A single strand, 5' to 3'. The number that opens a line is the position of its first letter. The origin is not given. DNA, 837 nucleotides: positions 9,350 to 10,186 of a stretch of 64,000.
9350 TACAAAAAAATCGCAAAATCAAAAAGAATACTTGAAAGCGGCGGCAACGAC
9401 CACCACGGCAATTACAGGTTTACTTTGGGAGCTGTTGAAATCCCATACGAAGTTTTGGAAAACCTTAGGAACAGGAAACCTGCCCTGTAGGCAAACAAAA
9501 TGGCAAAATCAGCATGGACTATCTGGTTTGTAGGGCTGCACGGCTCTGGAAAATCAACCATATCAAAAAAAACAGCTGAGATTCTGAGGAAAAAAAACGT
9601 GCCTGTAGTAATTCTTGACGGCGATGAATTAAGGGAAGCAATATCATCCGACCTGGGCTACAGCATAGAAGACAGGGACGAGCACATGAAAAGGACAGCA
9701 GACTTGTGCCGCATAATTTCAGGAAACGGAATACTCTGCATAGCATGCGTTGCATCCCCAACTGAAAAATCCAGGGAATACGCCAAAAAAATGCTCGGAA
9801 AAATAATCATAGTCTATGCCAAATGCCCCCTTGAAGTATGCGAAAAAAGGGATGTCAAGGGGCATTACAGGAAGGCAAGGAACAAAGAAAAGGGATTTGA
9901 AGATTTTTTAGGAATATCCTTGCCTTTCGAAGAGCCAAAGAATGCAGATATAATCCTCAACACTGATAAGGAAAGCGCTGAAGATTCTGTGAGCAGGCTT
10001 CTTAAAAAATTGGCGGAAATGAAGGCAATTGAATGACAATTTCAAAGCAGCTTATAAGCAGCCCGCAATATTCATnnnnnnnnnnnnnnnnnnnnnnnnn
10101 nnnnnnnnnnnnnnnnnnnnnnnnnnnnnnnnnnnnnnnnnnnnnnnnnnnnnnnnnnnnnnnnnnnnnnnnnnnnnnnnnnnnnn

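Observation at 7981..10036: APS kinase without a canonical sulfurylase; the atypical HIT protein is a candidate ADP/ATP-sulfurylase and the PHP protein a candidate pAp phosphatase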

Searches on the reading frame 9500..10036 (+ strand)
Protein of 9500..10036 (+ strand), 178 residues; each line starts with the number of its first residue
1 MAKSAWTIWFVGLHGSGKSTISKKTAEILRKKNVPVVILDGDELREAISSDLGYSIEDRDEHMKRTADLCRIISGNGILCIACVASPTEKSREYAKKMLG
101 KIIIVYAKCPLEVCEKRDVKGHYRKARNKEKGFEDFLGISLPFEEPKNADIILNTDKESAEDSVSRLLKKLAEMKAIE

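Call 3: search_protein_families(library=pfam, proteins=[window:9500-10036:+], max_evalue=0.1)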
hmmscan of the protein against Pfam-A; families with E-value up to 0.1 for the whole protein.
window:9500-10036:+ (178 aa): 20 families
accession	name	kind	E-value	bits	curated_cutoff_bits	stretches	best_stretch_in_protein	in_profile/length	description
PF01583.26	APS_kinase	-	4e-42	144.3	21.1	1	6-153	3-151/152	Adenylylsulphate kinase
PF13671.12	AAA_33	-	1.8e-07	32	27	1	8-120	2-117/143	AAA domain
PF08433.16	KTI12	-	1.6e-05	25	22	1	9-62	5-55/271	Chromatin associated protein KTI12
PF13207.12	AAA_17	-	1.9e-05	25.4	27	1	11-65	1-49/136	AAA domain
PF00448.28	SRP54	-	5.9e-05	23.2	22.7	1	8-52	4-48/196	SRP54-type protein, GTPase domain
PF06414.18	Zeta_toxin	-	0.00058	19.8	22.3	1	11-48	22-58/199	Zeta toxin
PF18766.7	SWI2_SNF2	-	0.0034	17.5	26.7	1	13-88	26-104/221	SWI2/SNF2 ATPase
PF03266.21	NTPase_1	-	0.009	16.3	23.9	1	11-59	5-52/168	NTPase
PF13238.12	AAA_18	-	0.012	16.5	29.4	1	8-76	1-66/128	AAA domain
PF00485.24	PRK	-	0.015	15.6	22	1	12-66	6-60/196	Phosphoribulokinase / Uridine kinase family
PF10609.15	ParA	-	0.019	14.9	27.1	1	15-54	14-53/246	NUBPL iron-transfer P-loop NTPase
PF03029.23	ATP_bind_1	-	0.028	14.6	27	1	10-40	1-33/240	Conserved hypothetical ATP binding protein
PF24883.2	NPHP3_N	-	0.032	14.9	24.8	1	7-36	24-53/164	Nephrocystin 3, N-terminal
PF01656.29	CbiA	-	0.032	14.6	25.4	1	15-118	9-54/125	CobQ/CobB/MinD/ParA nucleotide binding domain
PF01202.28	SKI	-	0.042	14.4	22.1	0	15-171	2-158/159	Shikimate kinase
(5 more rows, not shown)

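Call 4: search_protein_families(library=ncbifam, proteins=[window:9500-10036:+], max_evalue=0.1)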
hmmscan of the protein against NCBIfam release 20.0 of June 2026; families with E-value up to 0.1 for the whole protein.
window:9500-10036:+ (178 aa): 36 families (the best 25 are shown)
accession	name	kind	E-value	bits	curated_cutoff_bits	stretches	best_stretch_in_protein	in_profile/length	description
TIGR00455.1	apsK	equivalog_domain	6.9e-48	162.7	138.7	1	3-171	16-184/184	adenylyl-sulfate kinase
NF002059.0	PRK00889.1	subfamily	2e-47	161.1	244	1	3-176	3-174/177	adenylyl-sulfate kinase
NF003013.0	PRK03846.1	subfamily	3.9e-44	150.8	163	1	5-177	28-200/202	adenylyl-sulfate kinase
NF004035.0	PRK05506.1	subfamily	5e-42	144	715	1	4-175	459-630/632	bifunctional sulfate adenylyltransferase subunit 1/adenylylsulfate kinase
NF004040.0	PRK05537.1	equivalog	3.5e-38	131.4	669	1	3-175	394-568/572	bifunctional sulfate adenylyltransferase/adenylylsulfate kinase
NF004041.0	PRK05541.1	subfamily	3.5e-36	124.9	127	1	2-174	4-173/176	adenylyl-sulfate kinase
TIGR03574.1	selen_PSTK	equivalog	2.1e-08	33.9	290.5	1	10-48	4-42/249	L-seryl-tRNA(Sec) kinase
TIGR01313.1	therm_gnt_kin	subfamily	1e-05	25.4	113.75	1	11-152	4-145/164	gluconokinase, GntK/IdnK-type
NF040667.1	hom_kin_desulfo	exception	5.7e-05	23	197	1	8-171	3-162/163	homoserine kinase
NF003456.0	PRK05057.1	equivalog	0.00013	21.9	195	1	7-172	6-171/173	shikimate kinase AroK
TIGR00959.1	ffh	equivalog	0.00024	20.1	473.2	1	4-52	98-147/428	signal recognition particle protein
NF010552.0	PRK13946.1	equivalog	0.0012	18.5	186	1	5-30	23-48/198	shikimate kinase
TIGR00064.1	ftsY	equivalog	0.0021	17.4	260.7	1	6-52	80-126/279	signal recognition particle-docking protein FtsY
NF005250.0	PRK06761.1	equivalog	0.0039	16.2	270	1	11-36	9-34/282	hypothetical protein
NF010248.0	PRK13695.1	equivalog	0.0069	16.1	156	1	7-62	5-59/180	NTPase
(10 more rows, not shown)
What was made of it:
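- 9500..10036 (+): APS kinase (CysC), 178 aa; P-loop at nt 9533-9559. TIGR00455 at 162.7 bits, above the 138.7 cut-off; PF01583 E=4e-42 (calls 3, 4).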

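Call 46: search_solved_structures(query=window:9500-10033:+, max_evalue=1e-10, show_alignments=2)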
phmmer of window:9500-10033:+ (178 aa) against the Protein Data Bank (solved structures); distinct sequences matched with E-value up to 1e-10: 24.
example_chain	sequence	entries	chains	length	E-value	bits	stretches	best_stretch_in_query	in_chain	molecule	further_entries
5cb6_A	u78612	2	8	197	8.9e-35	123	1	5-178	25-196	Probable adenylyl-sulfate kinase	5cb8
7yq0_A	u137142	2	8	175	5.5e-34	120.4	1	5-174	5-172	Adenylyl-sulfate kinase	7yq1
2pey_A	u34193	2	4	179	3.5e-32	114.5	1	6-173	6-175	Bifunctional 3'-phosphoadenosine 5'-phosphosulfate synthetase 1 (PAPS synthetase 1) (PAPSS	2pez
8i1m_A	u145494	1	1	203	5.1e-32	114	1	6-173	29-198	PAPSS1 protein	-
2ofx_A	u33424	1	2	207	5.5e-32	113.9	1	6-173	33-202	Bifunctional 3'-phosphoadenosine 5'-phosphosulfate synthetase 1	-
2ofw_A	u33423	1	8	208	5.6e-32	113.9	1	6-173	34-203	APS kinase domain of the PAPS synthetase 1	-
1x6v_B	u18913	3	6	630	7.5e-31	110.2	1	6-174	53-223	Bifunctional 3'-phosphoadenosine 5'-phosphosulfate synthetase 1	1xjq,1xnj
8i1n_A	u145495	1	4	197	1.3e-30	109.5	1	6-175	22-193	Bifunctional 3'-phosphoadenosine 5'-phosphosulfate synthase 2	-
2ax4_A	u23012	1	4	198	1.3e-30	109.4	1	6-175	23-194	Bifunctional 3'-phosphoadenosine 5'-phosphosulfate synthetase 2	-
8i1o_A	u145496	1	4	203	1.4e-30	109.3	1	6-175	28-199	Bifunctional 3'-phosphoadenosine 5'-phosphosulfate synthase 2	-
2yvu_A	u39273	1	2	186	3e-30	108.3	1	7-168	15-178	Probable adenylyl-sulfate kinase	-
4bzp_A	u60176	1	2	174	1.7e-28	102.5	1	6-162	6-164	BIFUNCTIONAL ENZYME CYSN/CYSC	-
4bzq_A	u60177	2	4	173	1.7e-28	102.5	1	6-162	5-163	BIFUNCTIONAL ENZYME CYSN/CYSC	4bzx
3uie_A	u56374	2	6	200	3e-28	101.7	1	6-156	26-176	Adenylyl-sulfate kinase 1, chloroplastic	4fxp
8a8h_A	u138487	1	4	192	2.8e-27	98.6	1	4-170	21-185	APS kinase from Methanothermococcus thermolithotrophicus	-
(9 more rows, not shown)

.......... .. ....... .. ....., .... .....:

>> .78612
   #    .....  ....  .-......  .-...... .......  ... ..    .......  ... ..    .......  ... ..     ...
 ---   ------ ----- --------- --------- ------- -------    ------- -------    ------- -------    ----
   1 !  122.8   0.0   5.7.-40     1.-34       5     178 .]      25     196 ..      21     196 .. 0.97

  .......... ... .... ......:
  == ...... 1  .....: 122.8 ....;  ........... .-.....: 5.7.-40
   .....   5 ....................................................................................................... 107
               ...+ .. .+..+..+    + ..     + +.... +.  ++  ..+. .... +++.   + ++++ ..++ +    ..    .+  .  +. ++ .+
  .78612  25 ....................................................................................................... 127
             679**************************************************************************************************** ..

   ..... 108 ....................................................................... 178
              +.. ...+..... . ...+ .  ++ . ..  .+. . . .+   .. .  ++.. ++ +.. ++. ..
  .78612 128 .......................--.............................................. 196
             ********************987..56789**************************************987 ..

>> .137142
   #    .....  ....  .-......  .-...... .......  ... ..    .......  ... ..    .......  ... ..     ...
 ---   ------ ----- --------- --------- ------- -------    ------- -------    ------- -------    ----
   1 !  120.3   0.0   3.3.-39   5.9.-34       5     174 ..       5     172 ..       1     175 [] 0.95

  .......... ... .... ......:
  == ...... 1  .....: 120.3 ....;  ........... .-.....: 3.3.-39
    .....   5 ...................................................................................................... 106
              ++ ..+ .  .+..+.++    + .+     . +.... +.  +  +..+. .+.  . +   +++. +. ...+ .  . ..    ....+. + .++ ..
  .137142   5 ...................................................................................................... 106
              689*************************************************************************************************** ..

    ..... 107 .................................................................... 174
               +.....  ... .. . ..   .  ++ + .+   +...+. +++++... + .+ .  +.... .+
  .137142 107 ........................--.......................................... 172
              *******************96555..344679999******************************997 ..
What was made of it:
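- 9500..10036 (+): PDB 5cb6 E=9e-35 (call 46).
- Checked: Its best PDB matches are genuine APS kinases (call 46).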

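Call 78: find_homologous_proteins(query=window:9500-10036:+, max_evalue=1e-20)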
Query window:9500-10036:+ (178 aa): 1204 proteins with E <= 1e-20 among 1631 candidates; the best 120 are listed.
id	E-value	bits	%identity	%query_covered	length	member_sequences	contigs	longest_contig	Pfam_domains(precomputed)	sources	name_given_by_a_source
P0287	9.9e-112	388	100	100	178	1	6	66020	PF13671.13,PF13207.13,PF08433.17,PF01583.27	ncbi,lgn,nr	ncbi:adenylyl-sulfate kinase [Candidatus Woesearchaeota archaeon]|nr:adenylyl-sulfate kinase [Candid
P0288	2.1e-82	293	75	96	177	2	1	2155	PF13671.13,PF08433.17,PF00448.29,PF01583.27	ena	-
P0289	6.1e-81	288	74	98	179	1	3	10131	PF13671.13,PF01583.27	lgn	-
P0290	1.5e-80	287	72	90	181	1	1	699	PF13671.13,PF13207.13,PF08433.17,PF13238.13,PF01583.27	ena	-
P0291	1.4e-79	283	70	99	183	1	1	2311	PF13671.13,PF08433.17,PF00448.29,PF01583.27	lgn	-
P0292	2.4e-79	283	75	92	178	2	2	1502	PF13671.13,PF01583.27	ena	-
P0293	1.7e-78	280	70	96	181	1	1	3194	PF13671.13,PF13207.13,PF08433.17,PF13238.13,PF01583.27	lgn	-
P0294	2.3e-78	280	70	99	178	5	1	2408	PF13671.13,PF01583.27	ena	-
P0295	3.3e-77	276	69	96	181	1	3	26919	PF13671.13,PF08433.17,PF00448.29,PF01583.27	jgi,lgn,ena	-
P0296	3.8e-77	276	71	94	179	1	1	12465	PF13671.13,PF08433.17,PF00448.29,PF01583.27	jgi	-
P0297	4.0e-77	276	70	93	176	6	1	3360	PF13671.13,PF01583.27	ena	-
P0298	6.8e-77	275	70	98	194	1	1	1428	PF13671.13,PF13238.13,PF01583.27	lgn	-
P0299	9.3e-77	274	70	95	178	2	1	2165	PF13671.13,PF13207.13,PF08433.17,PF00448.29,PF01583.27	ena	-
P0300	1.1e-76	274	67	98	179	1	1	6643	PF13671.13,PF08433.17,PF01583.27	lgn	-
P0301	2.7e-76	273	68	96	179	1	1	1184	PF13671.13,PF08433.17,PF01583.27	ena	-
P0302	4.3e-76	272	71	96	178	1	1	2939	PF13671.13,PF01583.27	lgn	-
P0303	4.5e-76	272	69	97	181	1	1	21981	PF13671.13,PF08433.17,PF13238.13,PF01583.27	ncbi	ncbi:MAG: adenylyl-sulfate kinase [Candidatus Woesearchaeota archaeon]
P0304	6.6e-76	272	69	96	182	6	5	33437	PF13671.13,PF13207.13,PF08433.17,PF13238.13,PF01583.27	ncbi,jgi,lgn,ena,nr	ncbi:adenylyl-sulfate kinase [Candidatus Woesearchaeota archaeon]|nr:adenylyl-sulfate kinase [Candid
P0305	7.5e-76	271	68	97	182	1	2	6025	PF13671.13,PF13207.13,PF08433.17,PF00448.29,PF01583.27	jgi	jgi:adenylylsulfate kinase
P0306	9.4e-76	271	70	90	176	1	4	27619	PF13671.13,PF13207.13,PF08433.17,PF01583.27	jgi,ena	-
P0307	2.2e-75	270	69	97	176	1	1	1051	PF13671.13,PF00448.29,PF01583.27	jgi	-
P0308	2.4e-75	270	67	95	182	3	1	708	PF13671.13,PF01583.27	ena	-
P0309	2.9e-75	269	66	97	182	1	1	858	PF13671.13,PF08433.17,PF01583.27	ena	-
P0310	5.3e-75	269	65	99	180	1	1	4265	PF13671.13,PF13207.13,PF08433.17,PF00448.29,PF01583.27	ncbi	-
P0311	5.9e-75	268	67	96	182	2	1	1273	PF13671.13,PF08433.17,PF13238.13,PF01583.27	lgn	-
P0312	7.9e-75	268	65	96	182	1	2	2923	PF13671.13,PF08433.17,PF01583.27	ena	-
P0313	1.4e-74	267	73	88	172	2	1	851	PF13671.13,PF08433.17,PF13238.13,PF01583.27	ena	-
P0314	1.8e-74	267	65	96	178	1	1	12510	PF13671.13,PF08433.17,PF01583.27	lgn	-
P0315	1.8e-74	267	66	98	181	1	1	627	PF13671.13,PF13207.13,PF08433.17,PF01583.27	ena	-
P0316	1.9e-74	267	65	99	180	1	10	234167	PF13671.13,PF13207.13,PF08433.17,PF13238.13,PF00448.29,PF01583.27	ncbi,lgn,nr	ncbi:adenylyl-sulfate kinase [Candidatus Woesearchaeota archaeon]|nr:adenylyl-sulfate kinase [Candid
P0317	2.6e-74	266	66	95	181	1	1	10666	PF13671.13,PF13207.13,PF08433.17,PF13238.13,PF01583.27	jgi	jgi:adenylylsulfate kinase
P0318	3.0e-74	266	65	98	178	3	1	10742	PF13671.13,PF08433.17,PF13238.13,PF01583.27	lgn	-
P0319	3.6e-74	266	62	99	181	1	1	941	PF02223.24,PF13671.13,PF08433.17,PF13238.13,PF01583.27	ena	-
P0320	5.1e-74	265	68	97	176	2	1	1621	PF13671.13,PF01583.27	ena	-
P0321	2.8e-73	263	65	100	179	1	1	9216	PF13671.13,PF08433.17,PF13238.13,PF01583.27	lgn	-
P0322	6.5e-73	262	67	99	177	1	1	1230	PF13671.13,PF13207.13,PF08433.17,PF01583.27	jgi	-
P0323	7.2e-73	262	66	99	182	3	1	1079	PF13671.13,PF13207.13,PF08433.17,PF01583.27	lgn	-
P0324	8.6e-73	261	66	95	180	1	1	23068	PF00485.25,PF13671.13,PF08433.17,PF13238.13,PF00448.29,PF01583.27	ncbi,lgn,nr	ncbi:adenylyl-sulfate kinase [Candidatus Woesearchaeota archaeon]|nr:adenylyl-sulfate kinase [Candid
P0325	9.7e-73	261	66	97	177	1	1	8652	PF13671.13,PF13207.13,PF08433.17,PF13238.13,PF01583.27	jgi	-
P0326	1.1e-72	261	63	98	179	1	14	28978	PF02223.24,PF13671.13,PF08433.17,PF01583.27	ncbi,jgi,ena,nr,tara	ncbi:adenylyl-sulfate kinase [Candidatus Woesearchaeota archaeon]|jgi:adenylylsulfate kinase|nr:aden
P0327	1.2e-72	261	65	98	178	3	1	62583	PF01656.30,PF13614.13,PF13671.13,PF08433.17,PF01583.27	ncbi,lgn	-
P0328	2.6e-72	260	70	91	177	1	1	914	PF13671.13,PF08433.17,PF13238.13,PF01583.27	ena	-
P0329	2.8e-72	260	67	95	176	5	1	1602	PF13671.13,PF13207.13,PF08433.17,PF13238.13,PF01583.27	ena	-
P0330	2.9e-72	260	67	95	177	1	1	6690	PF13671.13,PF08433.17,PF01583.27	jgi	-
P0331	3.2e-72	260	65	98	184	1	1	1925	PF13671.13,PF08433.17,PF13238.13,PF01583.27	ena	-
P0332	4.6e-72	259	66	95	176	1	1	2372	PF13671.13,PF13207.13,PF08433.17,PF13238.13,PF01583.27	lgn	-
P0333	6.1e-72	259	64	95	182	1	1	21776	PF13671.13,PF08433.17,PF01583.27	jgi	jgi:adenylyl-sulfate kinase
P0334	6.6e-72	259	67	96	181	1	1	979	PF01583.27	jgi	-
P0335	9.5e-72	258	66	96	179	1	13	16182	PF13671.13,PF08433.17,PF13238.13,PF01583.27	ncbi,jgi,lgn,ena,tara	jgi:adenylylsulfate kinase|tara:strand:- start:757 stop:1296 length:540 start_codon:yes stop_codon:y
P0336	9.6e-72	258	66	97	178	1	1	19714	PF01656.30,PF13614.13,PF13671.13,PF08433.17,PF13238.13,PF01583.27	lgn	-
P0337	9.7e-72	258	63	99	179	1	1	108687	PF13671.13,PF08433.17,PF13238.13,PF01583.27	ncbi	-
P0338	1.7e-71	257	67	96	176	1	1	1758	PF13671.13,PF13207.13,PF08433.17,PF13238.13,PF01583.27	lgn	-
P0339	1.8e-71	257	66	98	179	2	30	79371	PF13671.13,PF13207.13,PF08433.17,PF13238.13,PF01583.27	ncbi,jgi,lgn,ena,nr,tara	ncbi:adenylyl-sulfate kinase [archaeon]|jgi:adenylylsulfate kinase|nr:adenylyl-sulfate kinase [archa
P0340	1.9e-71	257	65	97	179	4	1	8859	PF13671.13,PF08433.17,PF13238.13,PF01583.27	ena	-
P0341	3.2e-71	256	65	97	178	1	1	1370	PF13671.13,PF13207.13,PF08433.17,PF13238.13,PF01583.27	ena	-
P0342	3.8e-71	256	67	96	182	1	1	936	PF13671.13,PF13207.13,PF08433.17,PF13238.13,PF01583.27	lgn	-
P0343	5.2e-71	256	67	95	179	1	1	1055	PF13671.13,PF08433.17,PF01202.29,PF13238.13,PF01583.27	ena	-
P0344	5.4e-71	256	66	94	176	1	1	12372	PF13671.13,PF01583.27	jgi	jgi:adenylylsulfate kinase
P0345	5.7e-71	255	64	97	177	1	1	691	PF13671.13,PF13207.13,PF08433.17,PF13238.13,PF01583.27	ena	-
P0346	5.7e-71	255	64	95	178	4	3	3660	PF13671.13,PF08433.17,PF13238.13,PF01583.27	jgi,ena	-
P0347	5.9e-71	255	64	98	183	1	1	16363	PF08433.17,PF01583.27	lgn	-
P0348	6.6e-71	255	66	95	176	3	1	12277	PF13671.13,PF08433.17,PF01202.29,PF13238.13,PF01583.27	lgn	-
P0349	7.5e-71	255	66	97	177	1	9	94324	PF13671.13,PF13207.13,PF08433.17,PF13238.13,PF01583.27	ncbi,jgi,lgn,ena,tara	tara:strand:+ start:12766 stop:13299 length:534 start_codon:yes stop_codon:yes gene_type:complete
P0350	8.4e-71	255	64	98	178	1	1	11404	PF13671.13,PF13207.13,PF08433.17,PF13238.13,PF01583.27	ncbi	-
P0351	8.8e-71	255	66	95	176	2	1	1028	PF13671.13,PF13207.13,PF08433.17,PF13238.13,PF01583.27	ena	-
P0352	1.3e-70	254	64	97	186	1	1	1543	PF13671.13,PF08433.17,PF13238.13,PF01583.27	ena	-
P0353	1.6e-70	254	65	93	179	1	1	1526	PF13671.13,PF08433.17,PF13238.13,PF01583.27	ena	-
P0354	2.1e-70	254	66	94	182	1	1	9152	PF13671.13,PF08433.17,PF13238.13,PF01583.27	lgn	-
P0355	2.2e-70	254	64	97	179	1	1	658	PF13671.13,PF13207.13,PF08433.17,PF13238.13,PF01583.27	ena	-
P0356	2.4e-70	253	64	95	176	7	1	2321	PF13671.13,PF13207.13,PF08433.17,PF13238.13,PF01583.27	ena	-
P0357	2.5e-70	253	63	95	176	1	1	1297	PF08433.17,PF01583.27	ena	-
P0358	2.7e-70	253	64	95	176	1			PF07931.19,PF13671.13,PF08433.17,PF13238.13,PF01583.27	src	-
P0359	4.6e-70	253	65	97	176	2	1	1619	PF13671.13,PF13207.13,PF08433.17,PF13238.13,PF00448.29,PF01583.27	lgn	-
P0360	5.3e-70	252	66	97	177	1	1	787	PF13671.13,PF13207.13,PF08433.17,PF13238.13,PF01583.27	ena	-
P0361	5.5e-70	252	63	97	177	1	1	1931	PF13671.13,PF08433.17,PF13238.13,PF01583.27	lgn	-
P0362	5.7e-70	252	63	98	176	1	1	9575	PF13671.13,PF13207.13,PF08433.17,PF13238.13,PF01583.27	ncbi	-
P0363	7.4e-70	252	65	96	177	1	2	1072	PF13671.13,PF13207.13,PF08433.17,PF13238.13,PF01583.27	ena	-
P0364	8.1e-70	252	63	97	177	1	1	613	PF13671.13,PF13207.13,PF08433.17,PF13238.13,PF01583.27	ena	-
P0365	9.3e-70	252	63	97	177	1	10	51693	PF07931.19,PF13671.13,PF08433.17,PF13238.13,PF01583.27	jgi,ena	-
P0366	1.5e-69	251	64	99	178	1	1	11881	PF13671.13,PF13207.13,PF08433.17,PF13238.13,PF01583.27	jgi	-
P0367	1.6e-69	251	64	97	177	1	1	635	PF13671.13,PF13207.13,PF08433.17,PF13238.13,PF01583.27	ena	-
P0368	1.6e-69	251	64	97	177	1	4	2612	PF13671.13,PF13207.13,PF08433.17,PF13238.13,PF01583.27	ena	-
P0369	2.1e-69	250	62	98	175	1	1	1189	PF07931.19,PF13671.13,PF08433.17,PF13238.13,PF01583.27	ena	-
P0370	2.2e-69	250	63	99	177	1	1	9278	PF13671.13,PF13207.13,PF08433.17,PF13238.13,PF01583.27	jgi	-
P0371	2.4e-69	250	62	99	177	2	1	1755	PF13671.13,PF13207.13,PF08433.17,PF13238.13,PF01583.27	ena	-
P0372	2.5e-69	250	63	99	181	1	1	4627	PF01591.25,PF13671.13,PF08433.17,PF01583.27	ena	-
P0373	3.2e-69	250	66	96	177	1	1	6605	PF13671.13,PF01583.27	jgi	jgi:adenylyl-sulfate kinase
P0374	3.2e-69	250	64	95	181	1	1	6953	PF13671.13,PF08433.17,PF01583.27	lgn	-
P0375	4.1e-69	249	63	95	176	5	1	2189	PF13671.13,PF13207.13,PF08433.17,PF13238.13,PF01583.27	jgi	-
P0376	4.1e-69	249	64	97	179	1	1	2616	PF13671.13,PF13207.13,PF08433.17,PF01202.29,PF01583.27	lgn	-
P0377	4.7e-69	249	66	90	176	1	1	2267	PF13671.13,PF08433.17,PF13238.13,PF01583.27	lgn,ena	-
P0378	4.9e-69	249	62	97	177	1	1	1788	PF13671.13,PF08433.17,PF13238.13,PF01583.27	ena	-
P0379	8.0e-69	249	63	99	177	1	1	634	PF13671.13,PF13207.13,PF13238.13,PF01583.27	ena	-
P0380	8.6e-69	248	62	96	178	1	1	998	PF13671.13,PF13207.13,PF08433.17,PF13238.13,PF01583.27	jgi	jgi:adenylyl-sulfate kinase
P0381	8.9e-69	248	65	97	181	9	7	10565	PF13671.13,PF13207.13,PF08433.17,PF13238.13,PF00448.29,PF01583.27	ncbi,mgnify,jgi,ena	mgnify:FL=1|jgi:adenylylsulfate kinase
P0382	9.3e-69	248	62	97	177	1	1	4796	PF13671.13,PF08433.17,PF13238.13,PF01583.27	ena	-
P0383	1.1e-68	248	64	97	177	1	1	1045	PF13671.13,PF13207.13,PF08433.17,PF13238.13,PF01583.27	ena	-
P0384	1.6e-68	248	61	100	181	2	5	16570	PF13671.13,PF08433.17,PF13238.13,PF01583.27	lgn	-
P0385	1.6e-68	247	61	97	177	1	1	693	PF13671.13,PF13207.13,PF08433.17,PF13238.13,PF01583.27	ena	-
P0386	1.7e-68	247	63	95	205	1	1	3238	PF13671.13,PF08433.17,PF13238.13,PF01583.27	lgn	-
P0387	1.9e-68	247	61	96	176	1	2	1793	PF13671.13,PF08433.17,PF13238.13,PF01583.27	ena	-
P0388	2.2e-68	247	64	99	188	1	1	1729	PF13671.13,PF08433.17,PF13238.13,PF01583.27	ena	-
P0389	2.3e-68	247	62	97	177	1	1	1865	PF13671.13,PF13207.13,PF08433.17,PF13238.13,PF01583.27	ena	-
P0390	3.1e-68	247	61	97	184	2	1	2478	PF13671.13,PF08433.17,PF01583.27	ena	-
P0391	3.3e-68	247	65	95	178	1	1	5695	PF13671.13,PF13207.13,PF08433.17,PF13238.13,PF01583.27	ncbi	-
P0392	3.4e-68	246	63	99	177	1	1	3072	PF13671.13,PF08433.17,PF13238.13,PF01583.27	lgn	-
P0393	4.3e-68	246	64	98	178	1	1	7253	PF13671.13,PF08433.17,PF13238.13,PF01583.27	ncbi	-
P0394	5.5e-68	246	63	97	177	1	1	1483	PF13671.13,PF13207.13,PF08433.17,PF13238.13,PF01583.27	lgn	-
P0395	9.1e-68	245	62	97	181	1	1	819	PF13671.13,PF13207.13,PF08433.17,PF01583.27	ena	-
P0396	9.9e-68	245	61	99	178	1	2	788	PF13671.13,PF08433.17,PF13238.13,PF01583.27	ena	-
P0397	1.2e-67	245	62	97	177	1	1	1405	PF13671.13,PF13207.13,PF08433.17,PF13238.13,PF01583.27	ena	-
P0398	1.3e-67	245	63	100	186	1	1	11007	PF13671.13,PF13238.13,PF01583.27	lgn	-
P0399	2.0e-67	244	63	95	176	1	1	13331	PF13671.13,PF08433.17,PF13238.13,PF01583.27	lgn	-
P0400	2.4e-67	244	64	97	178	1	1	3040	PF13671.13,PF13207.13,PF08433.17,PF01583.27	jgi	-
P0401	3.1e-67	243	63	99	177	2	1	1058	PF13671.13,PF13207.13,PF08433.17,PF13238.13,PF01583.27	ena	-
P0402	4.0e-67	243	63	95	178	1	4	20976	PF13671.13,PF13207.13,PF08433.17,PF13238.13,PF01583.27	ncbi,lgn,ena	ncbi:MAG: adenylyl-sulfate kinase [Nanoarchaeota archaeon]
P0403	4.5e-67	243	62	99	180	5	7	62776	PF13671.13,PF08433.17,PF13238.13,PF01583.27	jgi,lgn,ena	jgi:adenylylsulfate kinase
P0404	4.7e-67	243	62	97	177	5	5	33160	PF13671.13,PF13207.13,PF08433.17,PF13238.13,PF01583.27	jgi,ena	-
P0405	5.1e-67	243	62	97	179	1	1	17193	PF13614.13,PF13671.13,PF08433.17,PF01583.27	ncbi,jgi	-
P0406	5.7e-67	242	61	98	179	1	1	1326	PF13671.13,PF01583.27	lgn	-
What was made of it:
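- Tried and rejected: The APS kinase homologue search (call 78) showed no fusions to Sat, X or HIT among the best 120 hits.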
